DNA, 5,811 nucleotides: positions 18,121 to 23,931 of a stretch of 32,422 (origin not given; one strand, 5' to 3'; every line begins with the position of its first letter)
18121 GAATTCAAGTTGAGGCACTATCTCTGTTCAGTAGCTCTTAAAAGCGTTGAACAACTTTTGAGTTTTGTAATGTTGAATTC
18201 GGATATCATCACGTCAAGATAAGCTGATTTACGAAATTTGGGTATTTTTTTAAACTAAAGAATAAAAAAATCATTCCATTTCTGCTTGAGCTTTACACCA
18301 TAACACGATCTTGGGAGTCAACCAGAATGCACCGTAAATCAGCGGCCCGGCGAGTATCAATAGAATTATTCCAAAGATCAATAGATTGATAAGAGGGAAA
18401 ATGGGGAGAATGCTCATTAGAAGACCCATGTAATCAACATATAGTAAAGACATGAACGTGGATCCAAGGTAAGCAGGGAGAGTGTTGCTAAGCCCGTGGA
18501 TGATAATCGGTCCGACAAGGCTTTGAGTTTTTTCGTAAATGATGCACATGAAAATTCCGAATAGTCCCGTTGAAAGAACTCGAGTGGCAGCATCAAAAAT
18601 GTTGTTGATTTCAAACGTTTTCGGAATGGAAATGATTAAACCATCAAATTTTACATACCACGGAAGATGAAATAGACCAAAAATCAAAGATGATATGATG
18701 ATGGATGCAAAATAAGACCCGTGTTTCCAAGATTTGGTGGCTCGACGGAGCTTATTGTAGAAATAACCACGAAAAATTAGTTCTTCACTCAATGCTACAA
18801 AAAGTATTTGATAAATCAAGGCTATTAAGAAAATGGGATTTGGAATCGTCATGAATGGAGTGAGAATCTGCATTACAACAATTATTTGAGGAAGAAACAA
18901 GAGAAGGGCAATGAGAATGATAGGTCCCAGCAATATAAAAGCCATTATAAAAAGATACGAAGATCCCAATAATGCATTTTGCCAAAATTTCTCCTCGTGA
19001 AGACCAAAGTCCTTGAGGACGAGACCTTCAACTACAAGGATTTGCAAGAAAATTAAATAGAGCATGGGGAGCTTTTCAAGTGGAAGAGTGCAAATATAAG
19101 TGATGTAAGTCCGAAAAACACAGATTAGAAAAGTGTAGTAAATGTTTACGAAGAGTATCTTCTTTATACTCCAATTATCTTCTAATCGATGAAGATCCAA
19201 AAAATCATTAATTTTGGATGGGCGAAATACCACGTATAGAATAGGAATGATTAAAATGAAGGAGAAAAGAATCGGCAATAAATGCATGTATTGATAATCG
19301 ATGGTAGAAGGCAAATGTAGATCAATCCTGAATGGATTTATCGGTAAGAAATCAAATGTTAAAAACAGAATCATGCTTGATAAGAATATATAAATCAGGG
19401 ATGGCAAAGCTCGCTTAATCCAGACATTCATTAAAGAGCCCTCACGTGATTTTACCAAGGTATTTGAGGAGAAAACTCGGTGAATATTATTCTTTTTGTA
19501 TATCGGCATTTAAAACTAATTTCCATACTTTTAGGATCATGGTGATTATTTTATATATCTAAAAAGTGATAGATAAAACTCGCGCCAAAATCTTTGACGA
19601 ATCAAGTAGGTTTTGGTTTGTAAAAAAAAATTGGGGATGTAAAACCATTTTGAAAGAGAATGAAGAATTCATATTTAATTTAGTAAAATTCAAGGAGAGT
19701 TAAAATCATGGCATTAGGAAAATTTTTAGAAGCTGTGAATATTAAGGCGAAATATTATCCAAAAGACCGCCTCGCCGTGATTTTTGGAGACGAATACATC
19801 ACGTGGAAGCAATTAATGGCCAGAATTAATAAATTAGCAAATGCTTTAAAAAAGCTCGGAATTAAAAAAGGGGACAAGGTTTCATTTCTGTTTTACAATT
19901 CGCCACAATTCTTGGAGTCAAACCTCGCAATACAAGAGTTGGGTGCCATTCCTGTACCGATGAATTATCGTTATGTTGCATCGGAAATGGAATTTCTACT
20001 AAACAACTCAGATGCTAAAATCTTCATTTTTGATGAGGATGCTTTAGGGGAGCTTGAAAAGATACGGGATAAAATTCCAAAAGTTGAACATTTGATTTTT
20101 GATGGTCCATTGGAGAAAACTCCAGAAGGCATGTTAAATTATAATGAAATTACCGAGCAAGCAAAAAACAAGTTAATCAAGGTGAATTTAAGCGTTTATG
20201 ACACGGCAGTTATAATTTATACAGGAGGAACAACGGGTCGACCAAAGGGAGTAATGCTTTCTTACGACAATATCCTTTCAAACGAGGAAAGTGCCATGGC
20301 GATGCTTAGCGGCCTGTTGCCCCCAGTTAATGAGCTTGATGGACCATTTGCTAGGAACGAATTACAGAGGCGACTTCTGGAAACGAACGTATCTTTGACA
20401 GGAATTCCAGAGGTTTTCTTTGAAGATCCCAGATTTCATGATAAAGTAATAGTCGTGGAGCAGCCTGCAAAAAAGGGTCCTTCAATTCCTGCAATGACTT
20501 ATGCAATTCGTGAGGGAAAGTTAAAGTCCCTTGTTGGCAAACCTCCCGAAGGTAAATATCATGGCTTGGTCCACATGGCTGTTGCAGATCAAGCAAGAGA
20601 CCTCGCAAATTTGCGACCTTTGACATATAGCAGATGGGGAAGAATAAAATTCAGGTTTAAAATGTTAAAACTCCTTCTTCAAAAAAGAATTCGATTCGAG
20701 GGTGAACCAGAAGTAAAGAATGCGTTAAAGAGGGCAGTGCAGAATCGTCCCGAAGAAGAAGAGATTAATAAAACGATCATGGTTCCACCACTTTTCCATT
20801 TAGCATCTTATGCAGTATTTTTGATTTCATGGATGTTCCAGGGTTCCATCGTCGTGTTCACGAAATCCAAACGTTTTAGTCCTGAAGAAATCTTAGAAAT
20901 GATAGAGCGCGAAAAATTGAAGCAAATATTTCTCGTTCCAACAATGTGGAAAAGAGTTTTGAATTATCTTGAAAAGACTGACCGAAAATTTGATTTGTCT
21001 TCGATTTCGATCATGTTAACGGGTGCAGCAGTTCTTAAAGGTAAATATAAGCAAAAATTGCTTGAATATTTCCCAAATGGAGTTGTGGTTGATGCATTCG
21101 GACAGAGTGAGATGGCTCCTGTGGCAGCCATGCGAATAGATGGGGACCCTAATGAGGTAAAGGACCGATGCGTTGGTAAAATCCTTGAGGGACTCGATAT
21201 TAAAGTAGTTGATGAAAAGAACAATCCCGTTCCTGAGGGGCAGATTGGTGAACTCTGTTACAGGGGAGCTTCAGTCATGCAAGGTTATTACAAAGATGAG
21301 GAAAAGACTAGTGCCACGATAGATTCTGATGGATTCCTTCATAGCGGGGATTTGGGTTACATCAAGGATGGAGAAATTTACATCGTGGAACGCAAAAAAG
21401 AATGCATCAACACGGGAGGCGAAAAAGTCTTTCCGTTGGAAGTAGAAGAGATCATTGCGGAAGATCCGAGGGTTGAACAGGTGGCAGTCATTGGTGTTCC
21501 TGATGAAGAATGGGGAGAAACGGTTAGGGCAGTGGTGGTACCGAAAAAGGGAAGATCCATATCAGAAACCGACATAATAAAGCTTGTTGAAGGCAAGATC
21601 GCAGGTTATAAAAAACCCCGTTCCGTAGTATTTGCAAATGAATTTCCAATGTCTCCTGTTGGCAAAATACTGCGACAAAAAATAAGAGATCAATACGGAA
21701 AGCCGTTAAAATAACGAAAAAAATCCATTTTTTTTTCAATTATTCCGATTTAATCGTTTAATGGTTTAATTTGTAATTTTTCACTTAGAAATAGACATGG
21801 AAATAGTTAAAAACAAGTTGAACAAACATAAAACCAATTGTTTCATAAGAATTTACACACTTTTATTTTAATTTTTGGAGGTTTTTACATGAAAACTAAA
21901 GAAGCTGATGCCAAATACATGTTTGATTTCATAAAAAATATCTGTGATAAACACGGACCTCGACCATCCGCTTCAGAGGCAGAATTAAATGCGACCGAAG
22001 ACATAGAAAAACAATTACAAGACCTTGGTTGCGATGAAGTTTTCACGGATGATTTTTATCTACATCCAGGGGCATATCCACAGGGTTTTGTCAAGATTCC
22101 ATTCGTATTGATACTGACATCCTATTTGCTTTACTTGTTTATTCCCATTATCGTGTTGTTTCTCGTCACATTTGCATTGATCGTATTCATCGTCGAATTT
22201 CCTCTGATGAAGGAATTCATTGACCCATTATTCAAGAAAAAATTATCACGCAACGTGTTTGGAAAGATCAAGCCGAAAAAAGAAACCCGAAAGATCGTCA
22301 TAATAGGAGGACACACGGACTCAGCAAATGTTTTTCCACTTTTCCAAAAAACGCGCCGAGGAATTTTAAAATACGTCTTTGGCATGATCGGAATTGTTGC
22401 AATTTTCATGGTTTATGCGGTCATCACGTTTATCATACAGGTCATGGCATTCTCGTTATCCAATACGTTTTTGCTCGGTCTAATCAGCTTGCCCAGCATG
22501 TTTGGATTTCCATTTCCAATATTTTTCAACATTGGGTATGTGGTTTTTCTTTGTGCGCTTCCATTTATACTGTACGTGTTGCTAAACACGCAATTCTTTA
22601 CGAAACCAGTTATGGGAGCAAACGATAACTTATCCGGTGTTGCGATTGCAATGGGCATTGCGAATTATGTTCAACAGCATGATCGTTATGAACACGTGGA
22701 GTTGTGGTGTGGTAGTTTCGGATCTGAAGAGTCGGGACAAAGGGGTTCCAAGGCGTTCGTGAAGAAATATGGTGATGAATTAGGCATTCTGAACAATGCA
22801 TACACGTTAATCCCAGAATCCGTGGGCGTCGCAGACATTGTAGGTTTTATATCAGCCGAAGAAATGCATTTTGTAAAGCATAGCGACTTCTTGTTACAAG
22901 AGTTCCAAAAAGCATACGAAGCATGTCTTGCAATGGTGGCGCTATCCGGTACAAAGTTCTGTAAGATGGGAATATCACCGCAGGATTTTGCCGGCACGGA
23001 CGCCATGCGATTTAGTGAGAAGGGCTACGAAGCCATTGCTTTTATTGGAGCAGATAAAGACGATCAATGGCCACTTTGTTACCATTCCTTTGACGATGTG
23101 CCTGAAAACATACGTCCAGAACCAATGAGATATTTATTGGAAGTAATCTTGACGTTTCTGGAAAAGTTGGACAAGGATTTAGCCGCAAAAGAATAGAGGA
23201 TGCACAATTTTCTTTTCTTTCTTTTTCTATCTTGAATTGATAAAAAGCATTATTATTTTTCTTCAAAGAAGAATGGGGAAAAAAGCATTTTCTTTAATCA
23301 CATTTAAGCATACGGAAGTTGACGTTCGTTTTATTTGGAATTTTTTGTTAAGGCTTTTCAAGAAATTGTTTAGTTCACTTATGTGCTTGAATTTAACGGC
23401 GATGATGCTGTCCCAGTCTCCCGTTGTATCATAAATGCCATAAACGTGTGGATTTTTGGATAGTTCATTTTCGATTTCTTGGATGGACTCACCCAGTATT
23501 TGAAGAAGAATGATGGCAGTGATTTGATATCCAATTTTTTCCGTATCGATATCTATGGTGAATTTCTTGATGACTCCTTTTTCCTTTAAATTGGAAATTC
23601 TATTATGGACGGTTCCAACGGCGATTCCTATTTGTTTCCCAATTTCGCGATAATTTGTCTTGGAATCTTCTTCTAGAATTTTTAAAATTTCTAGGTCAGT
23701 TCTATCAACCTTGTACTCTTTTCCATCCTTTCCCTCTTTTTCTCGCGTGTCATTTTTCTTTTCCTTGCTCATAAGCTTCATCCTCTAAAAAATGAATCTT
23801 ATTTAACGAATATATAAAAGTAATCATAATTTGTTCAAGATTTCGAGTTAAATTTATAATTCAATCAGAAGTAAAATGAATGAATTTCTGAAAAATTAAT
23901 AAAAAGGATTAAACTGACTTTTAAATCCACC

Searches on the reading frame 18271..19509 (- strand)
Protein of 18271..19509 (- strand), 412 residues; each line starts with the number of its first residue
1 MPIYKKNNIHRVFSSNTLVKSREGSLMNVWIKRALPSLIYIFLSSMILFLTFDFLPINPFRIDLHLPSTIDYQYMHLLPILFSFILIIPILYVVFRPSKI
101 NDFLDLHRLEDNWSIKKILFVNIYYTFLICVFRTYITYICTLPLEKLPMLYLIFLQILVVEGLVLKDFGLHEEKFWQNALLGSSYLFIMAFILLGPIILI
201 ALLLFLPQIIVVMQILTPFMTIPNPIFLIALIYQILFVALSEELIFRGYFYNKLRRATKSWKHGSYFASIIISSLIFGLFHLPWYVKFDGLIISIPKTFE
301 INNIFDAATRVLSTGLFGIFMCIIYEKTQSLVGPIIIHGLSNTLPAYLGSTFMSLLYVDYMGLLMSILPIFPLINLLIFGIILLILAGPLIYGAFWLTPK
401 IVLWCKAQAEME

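Call 8: search_protein_families(library=pfam, proteins=[window:18271-19509:-], max_evalue=0.001)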
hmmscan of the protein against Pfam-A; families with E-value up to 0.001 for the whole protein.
window:18271-19509:- (412 aa): 1 family
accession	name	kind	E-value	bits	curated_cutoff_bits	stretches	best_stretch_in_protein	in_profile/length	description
PF02517.21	Rce1-like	-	4.3e-22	78.6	22.4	1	227-343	4-92/93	Type II CAAX prenyl endopeptidase Rce1-like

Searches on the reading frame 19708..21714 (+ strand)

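Call 59: search_protein_families(library=pfam, proteins=[window:19708-21714:+], max_evalue=0.0001)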
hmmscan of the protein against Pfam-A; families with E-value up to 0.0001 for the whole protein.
window:19708-21714:+ (668 aa): 2 families
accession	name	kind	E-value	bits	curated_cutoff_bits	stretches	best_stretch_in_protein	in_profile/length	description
PF00501.34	AMP-binding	-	2.7e-82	277.1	29.9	2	14-194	5-192/384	AMP-binding enzyme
PF13193.12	AMP-binding_C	-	1.7e-18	67.7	24.5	1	578-653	1-76/76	AMP-binding enzyme C-terminal domain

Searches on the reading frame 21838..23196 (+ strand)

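Call 59: search_protein_families(library=pfam, proteins=[window:21838-23196:+], max_evalue=0.0001)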
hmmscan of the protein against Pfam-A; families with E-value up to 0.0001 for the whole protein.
window:21838-23196:+ (452 aa): 1 family
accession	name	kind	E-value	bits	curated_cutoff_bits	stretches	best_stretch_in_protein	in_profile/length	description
PF04389.22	Peptidase_M28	-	2.4e-14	54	21.3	1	257-440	28-192/193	Peptidase family M28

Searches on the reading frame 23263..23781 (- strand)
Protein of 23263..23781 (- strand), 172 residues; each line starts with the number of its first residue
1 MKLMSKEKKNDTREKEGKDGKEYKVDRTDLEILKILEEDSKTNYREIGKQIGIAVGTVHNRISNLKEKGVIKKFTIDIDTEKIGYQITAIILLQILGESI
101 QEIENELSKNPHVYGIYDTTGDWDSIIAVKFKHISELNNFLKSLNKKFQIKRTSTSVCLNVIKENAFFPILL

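Call 59: search_protein_families(library=pfam, proteins=[window:23263-23781:-], max_evalue=0.0001)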
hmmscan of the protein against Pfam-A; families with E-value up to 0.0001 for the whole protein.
window:23263-23781:- (172 aa): 5 families
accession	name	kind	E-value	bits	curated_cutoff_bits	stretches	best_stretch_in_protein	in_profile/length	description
PF13412.12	HTH_24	-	6.6e-15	54.9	21.9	1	26-72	2-48/48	Winged helix-turn-helix DNA-binding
PF13404.12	HTH_AsnC-type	-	3.3e-11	43.3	27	1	26-65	2-41/42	AsnC-type helix-turn-helix domain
PF01037.27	AsnC_trans_reg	-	1e-10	41.8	25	1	97-160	7-72/73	Lrp/AsnC ligand binding domain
PF08279.18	HTH_11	-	3.8e-05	23.9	25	1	31-86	4-55/55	HTH domain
PF22451.2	NirdL-like_HTH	-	6.6e-05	22.8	27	0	44-71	19-46/47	Siroheme decarboxylase NirDL-like HTH domain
